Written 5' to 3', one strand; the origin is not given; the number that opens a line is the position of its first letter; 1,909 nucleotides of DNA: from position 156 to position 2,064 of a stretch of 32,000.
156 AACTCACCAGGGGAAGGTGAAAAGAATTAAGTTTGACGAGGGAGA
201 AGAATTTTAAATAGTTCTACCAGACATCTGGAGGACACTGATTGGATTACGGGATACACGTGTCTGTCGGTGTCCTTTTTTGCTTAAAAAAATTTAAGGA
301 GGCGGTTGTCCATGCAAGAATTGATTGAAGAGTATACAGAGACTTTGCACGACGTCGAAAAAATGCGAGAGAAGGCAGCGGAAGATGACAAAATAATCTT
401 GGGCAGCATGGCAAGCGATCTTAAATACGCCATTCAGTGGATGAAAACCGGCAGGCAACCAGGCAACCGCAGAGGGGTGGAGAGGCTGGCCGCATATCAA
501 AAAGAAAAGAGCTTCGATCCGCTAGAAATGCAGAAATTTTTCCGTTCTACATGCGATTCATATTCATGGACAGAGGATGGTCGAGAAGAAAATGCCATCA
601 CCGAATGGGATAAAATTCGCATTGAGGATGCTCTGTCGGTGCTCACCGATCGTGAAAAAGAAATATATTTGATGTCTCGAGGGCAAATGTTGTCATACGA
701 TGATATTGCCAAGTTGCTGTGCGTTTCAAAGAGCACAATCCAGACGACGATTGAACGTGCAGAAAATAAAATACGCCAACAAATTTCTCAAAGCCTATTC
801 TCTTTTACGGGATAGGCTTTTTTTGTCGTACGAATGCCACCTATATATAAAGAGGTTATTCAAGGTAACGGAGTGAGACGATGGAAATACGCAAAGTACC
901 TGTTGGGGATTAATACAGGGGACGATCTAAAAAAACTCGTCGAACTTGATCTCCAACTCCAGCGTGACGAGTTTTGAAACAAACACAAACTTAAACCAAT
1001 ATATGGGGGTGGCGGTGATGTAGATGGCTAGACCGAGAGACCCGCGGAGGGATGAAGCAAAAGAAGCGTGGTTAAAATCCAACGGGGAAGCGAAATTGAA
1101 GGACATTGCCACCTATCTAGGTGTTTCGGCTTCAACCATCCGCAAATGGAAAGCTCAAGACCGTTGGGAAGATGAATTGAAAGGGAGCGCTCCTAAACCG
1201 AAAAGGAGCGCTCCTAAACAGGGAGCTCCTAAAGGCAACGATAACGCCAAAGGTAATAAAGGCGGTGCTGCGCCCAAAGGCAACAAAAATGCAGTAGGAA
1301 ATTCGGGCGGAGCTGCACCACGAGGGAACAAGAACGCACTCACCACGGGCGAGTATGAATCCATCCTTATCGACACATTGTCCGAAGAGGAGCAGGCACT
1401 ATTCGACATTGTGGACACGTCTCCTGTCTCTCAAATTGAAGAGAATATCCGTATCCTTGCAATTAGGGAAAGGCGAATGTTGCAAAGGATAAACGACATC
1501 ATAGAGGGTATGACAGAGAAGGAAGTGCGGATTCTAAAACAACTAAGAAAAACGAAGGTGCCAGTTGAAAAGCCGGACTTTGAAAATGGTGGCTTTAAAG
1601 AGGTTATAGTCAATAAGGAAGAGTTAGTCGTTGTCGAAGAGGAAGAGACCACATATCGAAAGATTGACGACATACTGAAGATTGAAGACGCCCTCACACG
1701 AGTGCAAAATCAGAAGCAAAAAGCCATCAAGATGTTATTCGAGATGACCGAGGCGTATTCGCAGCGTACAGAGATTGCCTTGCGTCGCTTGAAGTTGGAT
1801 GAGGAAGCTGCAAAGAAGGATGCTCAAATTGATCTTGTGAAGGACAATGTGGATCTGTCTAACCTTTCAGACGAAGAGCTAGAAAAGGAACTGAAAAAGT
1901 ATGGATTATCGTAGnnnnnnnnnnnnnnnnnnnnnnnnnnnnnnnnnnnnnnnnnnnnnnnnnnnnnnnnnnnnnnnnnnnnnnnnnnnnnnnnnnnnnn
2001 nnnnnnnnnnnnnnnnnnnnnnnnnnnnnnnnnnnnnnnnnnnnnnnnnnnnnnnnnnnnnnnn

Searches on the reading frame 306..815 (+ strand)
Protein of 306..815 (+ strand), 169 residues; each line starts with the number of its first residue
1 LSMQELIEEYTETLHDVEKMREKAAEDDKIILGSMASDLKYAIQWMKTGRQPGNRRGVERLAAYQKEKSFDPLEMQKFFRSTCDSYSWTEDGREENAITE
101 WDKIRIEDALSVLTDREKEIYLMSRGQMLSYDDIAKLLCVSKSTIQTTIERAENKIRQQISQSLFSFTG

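Call 41: find_related_loci(query=window:306-815:+, collection=viral_contigs, flank=10000)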
Query window:306-815:+ (169 aa) in viral_contigs; peptide patterns used: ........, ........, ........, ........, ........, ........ (x = any residue, [..] = any of these).
11 stretches matched a pattern; 6 encode a relative of the query (tblastn E <= 1e-3); 6 distinct loci.
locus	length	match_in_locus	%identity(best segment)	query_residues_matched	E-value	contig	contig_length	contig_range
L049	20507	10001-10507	92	1-169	3e-106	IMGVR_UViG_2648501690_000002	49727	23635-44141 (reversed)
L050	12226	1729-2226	54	3-169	2e-59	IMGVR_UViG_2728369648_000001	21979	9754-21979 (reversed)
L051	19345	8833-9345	53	3-165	2e-54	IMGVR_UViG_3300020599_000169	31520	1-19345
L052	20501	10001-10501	54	3-168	9e-54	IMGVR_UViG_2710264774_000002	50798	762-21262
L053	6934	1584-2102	49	3-165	1e-49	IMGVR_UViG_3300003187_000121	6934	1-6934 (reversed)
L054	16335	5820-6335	49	2-169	5e-48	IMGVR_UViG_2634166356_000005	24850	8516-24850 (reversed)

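Call 43: find_related_loci(query=L049:313-837:+, collection=viral_contigs, flank=8000)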
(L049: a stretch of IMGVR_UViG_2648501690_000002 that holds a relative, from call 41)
Query L049:313-837:+ (174 aa) in viral_contigs; peptide patterns used: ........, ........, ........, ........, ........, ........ (x = any residue, [..] = any of these).
5 stretches matched a pattern; 3 encode a relative of the query (tblastn E <= 1e-3); 3 distinct loci.
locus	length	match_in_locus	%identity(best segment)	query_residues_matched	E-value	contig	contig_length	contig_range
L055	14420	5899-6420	100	1-174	7e-120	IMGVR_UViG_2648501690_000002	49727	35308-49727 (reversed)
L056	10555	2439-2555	51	1-39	8e-7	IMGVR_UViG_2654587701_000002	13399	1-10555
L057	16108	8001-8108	50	10-45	1e-5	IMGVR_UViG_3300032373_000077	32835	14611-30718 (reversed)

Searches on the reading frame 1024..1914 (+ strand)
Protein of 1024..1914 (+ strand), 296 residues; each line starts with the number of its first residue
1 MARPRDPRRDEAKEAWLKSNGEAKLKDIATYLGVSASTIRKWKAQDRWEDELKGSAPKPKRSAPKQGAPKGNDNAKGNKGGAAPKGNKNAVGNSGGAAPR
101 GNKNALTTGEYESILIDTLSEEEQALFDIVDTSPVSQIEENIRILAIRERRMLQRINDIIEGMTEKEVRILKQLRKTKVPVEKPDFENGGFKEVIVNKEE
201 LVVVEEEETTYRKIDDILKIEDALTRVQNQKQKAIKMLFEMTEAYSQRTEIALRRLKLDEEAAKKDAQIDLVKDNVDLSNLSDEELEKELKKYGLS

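Call 40: find_encoding_contigs(protein=window:1024-1914:+, flank=10000, max_places=3)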
Protein window:1024-1914:+ (296 aa): no gene with exactly this product is on record in the collection.
